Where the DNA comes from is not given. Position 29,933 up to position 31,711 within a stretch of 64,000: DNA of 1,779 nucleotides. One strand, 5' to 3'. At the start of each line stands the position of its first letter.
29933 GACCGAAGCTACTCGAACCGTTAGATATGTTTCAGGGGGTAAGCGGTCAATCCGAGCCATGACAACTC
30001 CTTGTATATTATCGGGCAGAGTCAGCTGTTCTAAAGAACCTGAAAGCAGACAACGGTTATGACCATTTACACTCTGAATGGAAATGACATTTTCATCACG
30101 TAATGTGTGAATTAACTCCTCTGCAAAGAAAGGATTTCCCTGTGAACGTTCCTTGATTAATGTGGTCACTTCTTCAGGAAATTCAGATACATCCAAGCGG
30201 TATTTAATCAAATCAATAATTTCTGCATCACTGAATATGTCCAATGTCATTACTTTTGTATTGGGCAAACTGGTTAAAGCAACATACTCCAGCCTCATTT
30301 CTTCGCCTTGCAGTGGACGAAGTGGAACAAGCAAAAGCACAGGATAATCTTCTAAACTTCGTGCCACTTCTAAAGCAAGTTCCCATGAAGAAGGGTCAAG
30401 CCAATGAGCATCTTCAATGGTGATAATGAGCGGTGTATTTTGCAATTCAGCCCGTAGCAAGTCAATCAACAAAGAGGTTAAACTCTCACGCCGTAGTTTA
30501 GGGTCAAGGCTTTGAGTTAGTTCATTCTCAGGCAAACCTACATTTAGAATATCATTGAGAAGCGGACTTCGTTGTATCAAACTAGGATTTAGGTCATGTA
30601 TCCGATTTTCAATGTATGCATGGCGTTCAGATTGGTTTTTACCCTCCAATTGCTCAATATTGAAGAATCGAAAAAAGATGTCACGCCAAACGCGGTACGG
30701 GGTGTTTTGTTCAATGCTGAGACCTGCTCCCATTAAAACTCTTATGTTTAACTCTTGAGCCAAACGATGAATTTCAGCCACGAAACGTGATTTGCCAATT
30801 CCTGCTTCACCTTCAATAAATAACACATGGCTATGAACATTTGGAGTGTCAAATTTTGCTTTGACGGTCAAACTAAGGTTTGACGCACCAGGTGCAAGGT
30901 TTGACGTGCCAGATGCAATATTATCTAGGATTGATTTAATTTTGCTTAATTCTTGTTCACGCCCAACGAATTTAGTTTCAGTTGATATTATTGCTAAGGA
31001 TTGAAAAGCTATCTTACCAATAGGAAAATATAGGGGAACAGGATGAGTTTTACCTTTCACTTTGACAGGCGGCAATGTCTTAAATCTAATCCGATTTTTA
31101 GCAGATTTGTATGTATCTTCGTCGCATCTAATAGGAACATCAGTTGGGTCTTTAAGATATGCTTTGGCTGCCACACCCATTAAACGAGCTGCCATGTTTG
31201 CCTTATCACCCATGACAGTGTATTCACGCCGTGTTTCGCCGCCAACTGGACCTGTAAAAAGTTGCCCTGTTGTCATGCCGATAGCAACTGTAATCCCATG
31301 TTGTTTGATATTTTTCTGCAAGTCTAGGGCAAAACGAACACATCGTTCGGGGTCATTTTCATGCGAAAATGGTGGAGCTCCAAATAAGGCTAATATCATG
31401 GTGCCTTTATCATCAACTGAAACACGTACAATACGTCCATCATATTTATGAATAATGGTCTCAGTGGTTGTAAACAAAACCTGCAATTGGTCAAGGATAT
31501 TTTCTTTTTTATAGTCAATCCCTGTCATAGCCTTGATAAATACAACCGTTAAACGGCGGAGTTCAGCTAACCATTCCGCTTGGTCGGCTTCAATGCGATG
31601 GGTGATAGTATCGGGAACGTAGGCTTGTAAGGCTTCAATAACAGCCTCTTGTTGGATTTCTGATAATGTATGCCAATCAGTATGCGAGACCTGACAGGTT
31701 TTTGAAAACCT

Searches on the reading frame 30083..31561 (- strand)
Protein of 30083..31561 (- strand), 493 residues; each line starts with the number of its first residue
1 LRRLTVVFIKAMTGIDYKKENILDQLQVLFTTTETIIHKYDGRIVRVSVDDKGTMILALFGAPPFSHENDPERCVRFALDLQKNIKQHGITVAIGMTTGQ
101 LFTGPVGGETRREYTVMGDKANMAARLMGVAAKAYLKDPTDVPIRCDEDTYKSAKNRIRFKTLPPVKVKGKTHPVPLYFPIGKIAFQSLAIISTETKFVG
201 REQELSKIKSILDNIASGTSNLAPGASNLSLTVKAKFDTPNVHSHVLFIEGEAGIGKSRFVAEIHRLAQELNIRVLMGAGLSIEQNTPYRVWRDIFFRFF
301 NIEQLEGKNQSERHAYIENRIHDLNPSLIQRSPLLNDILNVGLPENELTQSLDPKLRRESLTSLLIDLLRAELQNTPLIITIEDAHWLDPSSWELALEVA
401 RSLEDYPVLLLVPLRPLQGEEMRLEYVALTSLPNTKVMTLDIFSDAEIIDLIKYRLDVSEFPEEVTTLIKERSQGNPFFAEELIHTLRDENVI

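Call 46: find_homologous_proteins(query=window:30083-31561:-)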
Query seq(493 aa) (493 aa): 193 proteins with E <= 0.001 among 8000 candidates; the best 120 are listed.
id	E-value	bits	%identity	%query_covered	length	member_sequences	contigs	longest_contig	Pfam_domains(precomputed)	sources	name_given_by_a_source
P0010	2.7e-115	404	45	95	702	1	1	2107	PF13401.13,PF00211.26,PF13191.13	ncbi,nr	ncbi:MAG: BREX system ATP-binding domain-containing protein, partial [Anaerolineae bacterium]|nr:BRE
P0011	1.1e-113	399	43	100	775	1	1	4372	PF13401.13,PF00211.26,PF13191.13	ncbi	ncbi:MAG: adenylate/guanylate cyclase domain-containing protein, partial [Anaerolineae bacterium]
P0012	1.1e-109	385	45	91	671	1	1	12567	PF00211.26,PF13191.13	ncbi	ncbi:MAG: adenylate/guanylate cyclase domain-containing protein, partial [Chloroflexota bacterium]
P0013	1.6e-102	362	40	100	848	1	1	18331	PF00211.26,PF13191.13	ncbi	ncbi:adenylate/guanylate cyclase domain-containing protein, partial [Chloroflexota bacterium]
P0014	1.0e-101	359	39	100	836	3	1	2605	PF13401.13,PF00211.26,PF13191.13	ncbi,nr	ncbi:MAG: AAA family ATPase, partial [Anaerolineae bacterium]|nr:AAA family ATPase [Anaerolineae bac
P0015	9.3e-86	307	39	98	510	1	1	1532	PF13401.13,PF00211.26,PF13191.13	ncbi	ncbi:MAG: AAA family ATPase, partial [Anaerolineales bacterium]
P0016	6.5e-72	261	38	81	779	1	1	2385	PF17874.8,PF13424.13,PF13432.13,PF00211.26,PF13181.13,PF07719.24,PF13191.13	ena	-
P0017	9.8e-68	247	34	81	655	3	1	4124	PF00211.26,PF13191.13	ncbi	ncbi:MAG: AAA family ATPase, partial [Anaerolineales bacterium]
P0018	7.1e-65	238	33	100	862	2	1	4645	PF13401.13,PF00211.26,PF13191.13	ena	-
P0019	3.0e-61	226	32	100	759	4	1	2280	PF00211.26,PF13191.13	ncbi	ncbi:Adenylate cyclase / Guanylate cyclase, partial [hydrothermal vent metagenome]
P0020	9.9e-60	221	31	100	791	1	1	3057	PF00211.26,PF13191.13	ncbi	ncbi:MAG: adenylate/guanylate cyclase domain-containing protein, partial [Anaerolineae bacterium]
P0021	1.1e-56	211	34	85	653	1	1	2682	PF00211.26,PF13191.13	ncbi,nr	ncbi:MAG: AAA family ATPase, partial [Cyanobacteria bacterium REEB65]|nr:AAA family ATPase [Cyanobac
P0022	4.5e-50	189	28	94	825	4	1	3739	PF00211.26,PF13191.13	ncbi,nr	ncbi:MAG TPA: adenylate/guanylate cyclase domain-containing protein, partial [Chloroflexi bacterium]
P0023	7.1e-45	172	31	94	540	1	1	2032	PF13191.13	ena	-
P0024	2.1e-39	154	39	49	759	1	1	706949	PF17874.8,PF00515.35,PF13424.13,PF13176.13,PF24885.2,PF13181.13,PF07719.24,PF13191.13,PF13374.13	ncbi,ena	-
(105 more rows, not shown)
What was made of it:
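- On Rickettsia palindromic elements (RPE): The best homologues of the cyclase/AAA protein are also Anaerolineae (call 46).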
